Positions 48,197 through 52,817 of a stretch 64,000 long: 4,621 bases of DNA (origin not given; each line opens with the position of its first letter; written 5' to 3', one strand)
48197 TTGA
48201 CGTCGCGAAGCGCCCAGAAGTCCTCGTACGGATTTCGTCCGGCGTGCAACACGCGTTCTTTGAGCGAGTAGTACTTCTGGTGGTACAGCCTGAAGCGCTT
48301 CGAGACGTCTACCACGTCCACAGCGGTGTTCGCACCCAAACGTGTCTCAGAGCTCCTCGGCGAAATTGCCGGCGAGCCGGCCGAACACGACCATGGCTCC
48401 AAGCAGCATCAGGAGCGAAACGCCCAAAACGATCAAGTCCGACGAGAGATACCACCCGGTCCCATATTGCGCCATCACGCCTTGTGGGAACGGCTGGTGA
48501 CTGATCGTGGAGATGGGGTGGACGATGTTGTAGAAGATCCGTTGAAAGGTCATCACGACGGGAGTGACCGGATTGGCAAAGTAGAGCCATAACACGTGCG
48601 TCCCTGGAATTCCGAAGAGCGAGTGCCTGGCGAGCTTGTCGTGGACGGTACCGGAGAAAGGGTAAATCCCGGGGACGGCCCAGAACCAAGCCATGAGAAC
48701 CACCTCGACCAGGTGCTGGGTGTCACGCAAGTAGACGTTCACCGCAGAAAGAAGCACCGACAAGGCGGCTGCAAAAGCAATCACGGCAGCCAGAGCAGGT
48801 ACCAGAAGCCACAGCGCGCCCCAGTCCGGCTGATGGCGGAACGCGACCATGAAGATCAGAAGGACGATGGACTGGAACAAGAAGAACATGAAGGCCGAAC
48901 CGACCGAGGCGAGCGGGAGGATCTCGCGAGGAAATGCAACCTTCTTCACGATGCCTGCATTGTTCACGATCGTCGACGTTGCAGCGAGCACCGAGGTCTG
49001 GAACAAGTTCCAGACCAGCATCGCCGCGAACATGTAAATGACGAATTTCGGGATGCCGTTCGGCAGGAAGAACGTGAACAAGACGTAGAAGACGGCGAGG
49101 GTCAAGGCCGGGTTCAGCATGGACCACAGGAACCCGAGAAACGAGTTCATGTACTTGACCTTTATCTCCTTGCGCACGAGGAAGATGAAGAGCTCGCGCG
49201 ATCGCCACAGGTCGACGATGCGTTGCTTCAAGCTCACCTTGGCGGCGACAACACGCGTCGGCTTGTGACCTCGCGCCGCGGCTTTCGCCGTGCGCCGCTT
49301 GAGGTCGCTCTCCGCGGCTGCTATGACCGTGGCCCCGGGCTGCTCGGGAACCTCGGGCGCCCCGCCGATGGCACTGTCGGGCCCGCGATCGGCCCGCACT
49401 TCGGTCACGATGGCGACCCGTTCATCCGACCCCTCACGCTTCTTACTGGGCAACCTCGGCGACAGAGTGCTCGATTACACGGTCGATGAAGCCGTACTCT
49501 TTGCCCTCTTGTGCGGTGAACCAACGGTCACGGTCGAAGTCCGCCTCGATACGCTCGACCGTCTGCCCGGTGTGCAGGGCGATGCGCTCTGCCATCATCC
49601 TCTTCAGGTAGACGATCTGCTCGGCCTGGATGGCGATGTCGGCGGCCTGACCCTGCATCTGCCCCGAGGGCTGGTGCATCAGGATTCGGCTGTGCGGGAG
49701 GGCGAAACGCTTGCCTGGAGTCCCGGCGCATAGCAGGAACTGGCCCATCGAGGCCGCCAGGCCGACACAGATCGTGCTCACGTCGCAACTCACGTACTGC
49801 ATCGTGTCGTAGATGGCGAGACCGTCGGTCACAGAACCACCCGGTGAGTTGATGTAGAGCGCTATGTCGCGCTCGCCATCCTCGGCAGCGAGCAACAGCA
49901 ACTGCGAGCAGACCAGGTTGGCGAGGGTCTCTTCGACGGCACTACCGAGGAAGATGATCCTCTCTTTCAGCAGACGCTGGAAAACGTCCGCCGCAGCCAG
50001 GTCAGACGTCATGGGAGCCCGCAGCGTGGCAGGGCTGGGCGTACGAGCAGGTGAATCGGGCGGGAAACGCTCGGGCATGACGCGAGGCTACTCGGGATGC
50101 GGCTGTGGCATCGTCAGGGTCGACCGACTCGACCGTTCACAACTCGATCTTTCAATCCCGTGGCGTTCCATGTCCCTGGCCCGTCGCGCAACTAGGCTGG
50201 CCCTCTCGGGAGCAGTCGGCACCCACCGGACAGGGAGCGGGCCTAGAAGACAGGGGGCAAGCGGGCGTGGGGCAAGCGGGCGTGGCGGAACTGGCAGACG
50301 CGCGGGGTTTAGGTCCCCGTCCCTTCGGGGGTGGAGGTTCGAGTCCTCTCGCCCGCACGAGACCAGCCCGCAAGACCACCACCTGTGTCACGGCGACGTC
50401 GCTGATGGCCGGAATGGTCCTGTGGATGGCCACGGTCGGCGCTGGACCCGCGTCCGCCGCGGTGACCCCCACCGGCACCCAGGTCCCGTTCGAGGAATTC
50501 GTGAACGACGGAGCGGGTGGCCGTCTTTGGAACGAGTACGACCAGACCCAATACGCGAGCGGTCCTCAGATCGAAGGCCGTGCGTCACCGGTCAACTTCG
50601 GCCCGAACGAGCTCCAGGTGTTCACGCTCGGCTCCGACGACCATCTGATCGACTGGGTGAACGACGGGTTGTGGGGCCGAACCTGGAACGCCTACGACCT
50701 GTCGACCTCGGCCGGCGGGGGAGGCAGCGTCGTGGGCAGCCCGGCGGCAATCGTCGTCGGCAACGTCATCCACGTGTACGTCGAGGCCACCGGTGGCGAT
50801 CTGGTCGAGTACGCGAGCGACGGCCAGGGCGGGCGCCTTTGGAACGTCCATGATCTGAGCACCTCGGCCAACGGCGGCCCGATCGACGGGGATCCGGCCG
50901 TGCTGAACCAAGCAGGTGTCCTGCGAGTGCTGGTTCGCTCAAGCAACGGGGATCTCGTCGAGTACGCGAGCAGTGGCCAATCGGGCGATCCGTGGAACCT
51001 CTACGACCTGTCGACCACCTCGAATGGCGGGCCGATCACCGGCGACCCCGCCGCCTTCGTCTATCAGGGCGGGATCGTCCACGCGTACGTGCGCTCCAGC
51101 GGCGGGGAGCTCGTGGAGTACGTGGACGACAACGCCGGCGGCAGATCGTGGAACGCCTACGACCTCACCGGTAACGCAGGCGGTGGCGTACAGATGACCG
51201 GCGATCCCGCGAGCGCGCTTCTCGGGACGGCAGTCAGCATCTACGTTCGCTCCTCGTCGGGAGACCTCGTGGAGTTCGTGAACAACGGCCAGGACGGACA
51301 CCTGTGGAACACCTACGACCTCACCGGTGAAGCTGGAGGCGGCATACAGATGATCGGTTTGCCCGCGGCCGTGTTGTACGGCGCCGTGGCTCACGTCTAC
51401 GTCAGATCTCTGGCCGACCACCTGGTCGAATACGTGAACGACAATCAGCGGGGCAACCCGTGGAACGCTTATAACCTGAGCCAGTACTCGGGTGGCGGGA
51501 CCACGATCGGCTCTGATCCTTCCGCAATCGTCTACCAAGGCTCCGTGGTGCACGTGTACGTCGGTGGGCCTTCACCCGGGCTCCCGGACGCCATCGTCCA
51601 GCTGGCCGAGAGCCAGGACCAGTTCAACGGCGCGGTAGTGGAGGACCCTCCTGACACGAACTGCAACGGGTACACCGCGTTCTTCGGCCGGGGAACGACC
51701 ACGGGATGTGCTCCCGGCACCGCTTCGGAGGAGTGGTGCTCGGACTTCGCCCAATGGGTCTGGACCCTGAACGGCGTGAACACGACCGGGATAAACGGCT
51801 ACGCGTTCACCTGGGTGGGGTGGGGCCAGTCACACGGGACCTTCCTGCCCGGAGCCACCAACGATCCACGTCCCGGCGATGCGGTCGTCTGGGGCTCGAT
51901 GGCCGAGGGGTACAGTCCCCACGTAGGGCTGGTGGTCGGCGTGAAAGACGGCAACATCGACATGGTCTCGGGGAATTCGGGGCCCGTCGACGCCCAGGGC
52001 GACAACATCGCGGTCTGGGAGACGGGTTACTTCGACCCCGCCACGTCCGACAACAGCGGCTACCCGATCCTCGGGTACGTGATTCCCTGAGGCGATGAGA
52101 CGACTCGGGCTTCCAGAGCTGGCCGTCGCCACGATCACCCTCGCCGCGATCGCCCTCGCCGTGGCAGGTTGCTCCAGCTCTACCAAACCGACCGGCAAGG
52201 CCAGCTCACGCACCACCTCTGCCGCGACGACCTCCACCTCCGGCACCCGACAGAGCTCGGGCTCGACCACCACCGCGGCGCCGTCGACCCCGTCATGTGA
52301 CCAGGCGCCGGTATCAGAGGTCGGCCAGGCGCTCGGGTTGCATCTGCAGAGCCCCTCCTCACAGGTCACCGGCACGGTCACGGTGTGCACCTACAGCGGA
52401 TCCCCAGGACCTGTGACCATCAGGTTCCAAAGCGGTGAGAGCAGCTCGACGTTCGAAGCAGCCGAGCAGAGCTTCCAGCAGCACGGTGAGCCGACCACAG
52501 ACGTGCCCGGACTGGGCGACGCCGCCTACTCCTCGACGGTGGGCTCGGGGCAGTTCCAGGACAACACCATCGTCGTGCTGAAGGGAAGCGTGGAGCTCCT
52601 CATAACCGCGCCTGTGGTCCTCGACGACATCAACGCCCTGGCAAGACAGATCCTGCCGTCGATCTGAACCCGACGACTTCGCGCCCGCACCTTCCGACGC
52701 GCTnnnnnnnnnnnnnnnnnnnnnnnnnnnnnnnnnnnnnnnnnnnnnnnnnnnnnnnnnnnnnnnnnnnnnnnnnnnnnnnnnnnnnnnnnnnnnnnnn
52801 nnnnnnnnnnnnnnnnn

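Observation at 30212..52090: Four paralogous secreted proteins share a WNxYDL...IHVY propeller module fused to different cell-surface enzyme domains, interleaved with a glycan locus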

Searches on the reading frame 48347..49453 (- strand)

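Call 20: search_protein_families(library=pfam, proteins=[window:48347-49453:-], max_evalue=0.001)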
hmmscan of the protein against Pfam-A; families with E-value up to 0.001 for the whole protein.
window:48347-49453:- (368 aa): 1 family
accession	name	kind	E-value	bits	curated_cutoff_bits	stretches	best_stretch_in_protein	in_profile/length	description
PF01061.29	ABC2_membrane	-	7.3e-10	39.2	26.9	1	88-267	2-184/211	ABC-2 type transporter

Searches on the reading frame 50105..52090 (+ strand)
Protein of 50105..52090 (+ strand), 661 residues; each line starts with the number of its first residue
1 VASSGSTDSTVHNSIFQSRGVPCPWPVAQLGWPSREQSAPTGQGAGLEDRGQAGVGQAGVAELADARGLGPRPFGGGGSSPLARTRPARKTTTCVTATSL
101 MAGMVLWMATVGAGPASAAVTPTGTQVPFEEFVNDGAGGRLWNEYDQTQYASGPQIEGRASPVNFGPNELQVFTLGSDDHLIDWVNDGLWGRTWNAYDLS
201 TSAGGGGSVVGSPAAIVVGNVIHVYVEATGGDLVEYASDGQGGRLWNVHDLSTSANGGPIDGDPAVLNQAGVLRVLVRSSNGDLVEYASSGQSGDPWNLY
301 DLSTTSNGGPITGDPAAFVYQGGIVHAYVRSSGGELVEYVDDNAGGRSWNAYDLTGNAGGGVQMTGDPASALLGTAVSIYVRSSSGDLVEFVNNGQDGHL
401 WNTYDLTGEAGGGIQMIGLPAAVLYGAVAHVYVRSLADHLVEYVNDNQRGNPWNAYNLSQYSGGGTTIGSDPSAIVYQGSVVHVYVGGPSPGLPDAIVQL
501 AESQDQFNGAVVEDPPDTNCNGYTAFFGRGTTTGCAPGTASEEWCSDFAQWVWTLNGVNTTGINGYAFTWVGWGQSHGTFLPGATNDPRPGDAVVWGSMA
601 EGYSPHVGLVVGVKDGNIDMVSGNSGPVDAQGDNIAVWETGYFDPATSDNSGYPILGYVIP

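Call 8: search_protein_families(library=pfam, proteins=[window:50105-52090:+], max_evalue=0.01)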
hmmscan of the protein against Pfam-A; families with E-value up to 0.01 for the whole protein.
window:50105-52090:+ (661 aa): 1 family
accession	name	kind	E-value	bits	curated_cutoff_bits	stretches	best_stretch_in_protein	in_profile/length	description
PF05257.22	CHAP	-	1.8e-07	32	26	1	543-624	7-81/81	CHAP domain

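Call 9: search_protein_families(library=ncbifam, proteins=[window:50105-52090:+], max_evalue=0.01)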
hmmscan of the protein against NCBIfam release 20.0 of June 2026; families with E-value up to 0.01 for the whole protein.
window:50105-52090:+ (661 aa): 1 family
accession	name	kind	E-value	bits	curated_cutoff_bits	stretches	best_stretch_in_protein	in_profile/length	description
TIGR02594.1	TIGR02594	subfamily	4.9e-08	33.3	70.55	1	543-626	40-114/132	TIGR02594 family protein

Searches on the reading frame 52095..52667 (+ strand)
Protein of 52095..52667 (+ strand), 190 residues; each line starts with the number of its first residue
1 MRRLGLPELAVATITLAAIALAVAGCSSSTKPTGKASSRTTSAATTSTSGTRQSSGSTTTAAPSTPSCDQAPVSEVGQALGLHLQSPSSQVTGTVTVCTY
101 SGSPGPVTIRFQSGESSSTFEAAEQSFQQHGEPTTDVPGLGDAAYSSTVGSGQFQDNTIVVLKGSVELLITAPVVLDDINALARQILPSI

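Call 20: search_protein_families(library=pfam, proteins=[window:52095-52667:+], max_evalue=0.001)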
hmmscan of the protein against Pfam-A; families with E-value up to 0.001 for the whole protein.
window:52095-52667:+ (190 aa): 1 family
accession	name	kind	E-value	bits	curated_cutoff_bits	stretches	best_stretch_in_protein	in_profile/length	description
PF12079.13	DUF3558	-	5.1e-07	30.2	34.1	1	21-124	1-106/173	Protein of unknown function (DUF3558)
